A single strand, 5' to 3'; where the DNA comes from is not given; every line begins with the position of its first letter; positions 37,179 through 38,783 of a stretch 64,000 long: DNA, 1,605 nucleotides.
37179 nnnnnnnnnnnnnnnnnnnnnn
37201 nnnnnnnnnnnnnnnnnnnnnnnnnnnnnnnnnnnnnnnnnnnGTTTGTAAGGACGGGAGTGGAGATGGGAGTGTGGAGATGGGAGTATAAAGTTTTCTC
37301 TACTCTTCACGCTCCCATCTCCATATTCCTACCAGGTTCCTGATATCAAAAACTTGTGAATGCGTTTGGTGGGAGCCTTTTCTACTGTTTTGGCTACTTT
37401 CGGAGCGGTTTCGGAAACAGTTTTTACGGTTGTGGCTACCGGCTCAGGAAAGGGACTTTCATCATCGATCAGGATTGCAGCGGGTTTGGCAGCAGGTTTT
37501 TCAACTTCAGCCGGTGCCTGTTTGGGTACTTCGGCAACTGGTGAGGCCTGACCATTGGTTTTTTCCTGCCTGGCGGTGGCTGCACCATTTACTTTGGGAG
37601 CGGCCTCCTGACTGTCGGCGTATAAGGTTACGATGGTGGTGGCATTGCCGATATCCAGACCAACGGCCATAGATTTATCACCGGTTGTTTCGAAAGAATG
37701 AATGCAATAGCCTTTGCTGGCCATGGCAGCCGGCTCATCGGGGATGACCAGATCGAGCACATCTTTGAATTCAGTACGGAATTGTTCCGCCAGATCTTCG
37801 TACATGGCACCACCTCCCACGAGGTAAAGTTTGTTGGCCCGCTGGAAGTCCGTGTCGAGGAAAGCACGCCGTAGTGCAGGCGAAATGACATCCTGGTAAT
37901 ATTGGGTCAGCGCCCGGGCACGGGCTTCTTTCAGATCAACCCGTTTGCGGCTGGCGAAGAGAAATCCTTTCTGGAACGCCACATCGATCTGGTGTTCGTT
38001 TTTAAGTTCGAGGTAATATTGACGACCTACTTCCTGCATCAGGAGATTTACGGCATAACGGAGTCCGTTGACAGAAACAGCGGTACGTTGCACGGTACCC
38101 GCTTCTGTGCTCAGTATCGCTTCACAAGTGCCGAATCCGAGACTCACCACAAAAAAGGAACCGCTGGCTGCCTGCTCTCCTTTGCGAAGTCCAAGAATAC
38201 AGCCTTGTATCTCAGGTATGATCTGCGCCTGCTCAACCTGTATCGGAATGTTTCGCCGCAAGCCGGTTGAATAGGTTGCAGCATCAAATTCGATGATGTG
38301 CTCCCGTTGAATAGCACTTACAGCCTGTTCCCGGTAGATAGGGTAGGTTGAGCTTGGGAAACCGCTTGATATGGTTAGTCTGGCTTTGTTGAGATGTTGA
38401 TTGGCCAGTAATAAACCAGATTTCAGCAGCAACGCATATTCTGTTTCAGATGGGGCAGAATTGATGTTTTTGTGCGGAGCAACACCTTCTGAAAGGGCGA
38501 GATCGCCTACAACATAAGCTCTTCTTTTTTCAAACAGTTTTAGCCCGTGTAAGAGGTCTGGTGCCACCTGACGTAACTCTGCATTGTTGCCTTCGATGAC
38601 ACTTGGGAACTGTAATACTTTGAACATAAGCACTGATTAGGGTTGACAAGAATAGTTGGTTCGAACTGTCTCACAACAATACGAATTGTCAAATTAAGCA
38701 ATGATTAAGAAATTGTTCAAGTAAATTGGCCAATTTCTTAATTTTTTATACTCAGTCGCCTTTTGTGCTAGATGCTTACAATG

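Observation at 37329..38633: Chromosomal actin-like (ParM/AlfA-type) ATPase with the phosphate-1 beta-hairpin relocated to the C-terminus, plus a disordered tail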

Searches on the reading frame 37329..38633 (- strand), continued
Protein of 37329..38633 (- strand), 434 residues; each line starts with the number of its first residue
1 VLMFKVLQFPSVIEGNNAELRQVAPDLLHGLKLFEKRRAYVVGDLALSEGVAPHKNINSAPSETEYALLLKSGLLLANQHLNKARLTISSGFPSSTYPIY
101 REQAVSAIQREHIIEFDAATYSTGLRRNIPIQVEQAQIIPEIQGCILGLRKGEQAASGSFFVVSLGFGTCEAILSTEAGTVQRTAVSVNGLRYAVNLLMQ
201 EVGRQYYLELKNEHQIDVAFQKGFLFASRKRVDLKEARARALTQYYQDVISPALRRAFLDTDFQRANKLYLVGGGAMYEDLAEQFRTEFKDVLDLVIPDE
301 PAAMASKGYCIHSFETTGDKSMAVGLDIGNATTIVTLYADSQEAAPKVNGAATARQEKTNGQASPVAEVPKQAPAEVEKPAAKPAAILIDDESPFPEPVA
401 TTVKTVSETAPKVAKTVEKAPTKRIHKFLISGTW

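Call 59: find_encoding_contigs(protein=P0197, flank=4000, max_places=2)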
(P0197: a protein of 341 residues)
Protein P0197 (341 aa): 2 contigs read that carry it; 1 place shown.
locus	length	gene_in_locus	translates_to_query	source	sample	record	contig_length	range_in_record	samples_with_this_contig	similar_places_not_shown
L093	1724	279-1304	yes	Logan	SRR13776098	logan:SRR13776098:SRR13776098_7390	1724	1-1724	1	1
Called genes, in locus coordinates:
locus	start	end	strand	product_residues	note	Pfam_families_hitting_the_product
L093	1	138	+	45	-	?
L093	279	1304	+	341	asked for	PF17989:ALP_N, PF21522:MreB-like_C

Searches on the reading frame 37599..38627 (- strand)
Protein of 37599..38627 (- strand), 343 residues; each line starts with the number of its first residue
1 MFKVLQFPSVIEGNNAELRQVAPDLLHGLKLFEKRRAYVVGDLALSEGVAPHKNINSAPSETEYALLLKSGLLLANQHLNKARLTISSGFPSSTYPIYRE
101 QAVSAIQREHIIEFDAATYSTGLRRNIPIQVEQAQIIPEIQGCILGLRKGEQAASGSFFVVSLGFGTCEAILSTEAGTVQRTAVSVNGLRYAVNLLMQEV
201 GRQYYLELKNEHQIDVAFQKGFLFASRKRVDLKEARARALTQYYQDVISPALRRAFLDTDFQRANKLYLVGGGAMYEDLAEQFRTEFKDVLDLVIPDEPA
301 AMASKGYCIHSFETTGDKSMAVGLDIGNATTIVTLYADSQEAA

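Call 13: search_protein_families(library=pfam, proteins=[window:37674-38627:-], max_evalue=1)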
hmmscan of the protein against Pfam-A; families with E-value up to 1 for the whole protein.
seq(318 aa): 3 families
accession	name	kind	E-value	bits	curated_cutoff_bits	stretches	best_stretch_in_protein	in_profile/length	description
PF17989.7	ALP_N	-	4e-07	30.8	26.3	1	7-139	21-145/148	Actin like proteins N terminal domain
PF21522.3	MreB-like_C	-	1.2e-05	26.3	27.8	1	161-275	2-115/123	Archaeal actin homologue MreB-like, C-terminal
PF09299.17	Mu-transpos_C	-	0.016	15.6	21.7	1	172-203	5-36/61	Mu transposase, C-terminal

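Call 61: predict_structure(alignment_id=A3)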
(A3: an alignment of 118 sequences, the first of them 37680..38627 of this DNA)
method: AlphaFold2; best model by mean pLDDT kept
length: 316 residues; sequences in the alignment: 118
mean_pLDDT: 88.2   pTM: 0.87
mean pLDDT of the five models: 88.2, 87.2, 85.7, 84.3, 83.9
residues with pLDDT >= 90: 204; 70-90: 78; 50-70: 29; < 50: 5
segments of 3 or more residues with pLDDT < 50: 47-50
pLDDT, mean of each block of 10 residues (from residue 1): 82 58 69 84 57 71 91 90 94 94 97 74 83 96 97 97 96 96 96 92 75 83 84 96 98 97 97 96 97 96 97 88
secondary structure, 60 per line:
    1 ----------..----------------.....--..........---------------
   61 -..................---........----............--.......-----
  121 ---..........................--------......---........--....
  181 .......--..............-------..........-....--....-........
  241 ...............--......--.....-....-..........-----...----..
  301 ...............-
elements in order: E29-33 E36-40 H41-45 H62-79 E83-90 H95-106 E109-115 E124-138 H139-149 E158-163 E167-174 E177-187 H190-203 H211-220 E222-225 E228-231 H233-255 H258-263 E266-270 H272-275 H277-286 E292-294 H299-315

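Call 66: search_dna_similar(query=window:37599-38627:-, collection=plasmids, mode=protein, max_evalue=0.001, max_rows=15)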
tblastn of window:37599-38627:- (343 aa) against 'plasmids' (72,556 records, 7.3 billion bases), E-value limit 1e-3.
No match.

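Call 67: search_dna_similar(query=window:37599-38627:-, collection=phages, mode=protein, max_evalue=0.001, max_rows=10)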
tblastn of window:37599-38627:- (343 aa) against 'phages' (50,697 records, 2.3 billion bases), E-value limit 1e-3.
No match.
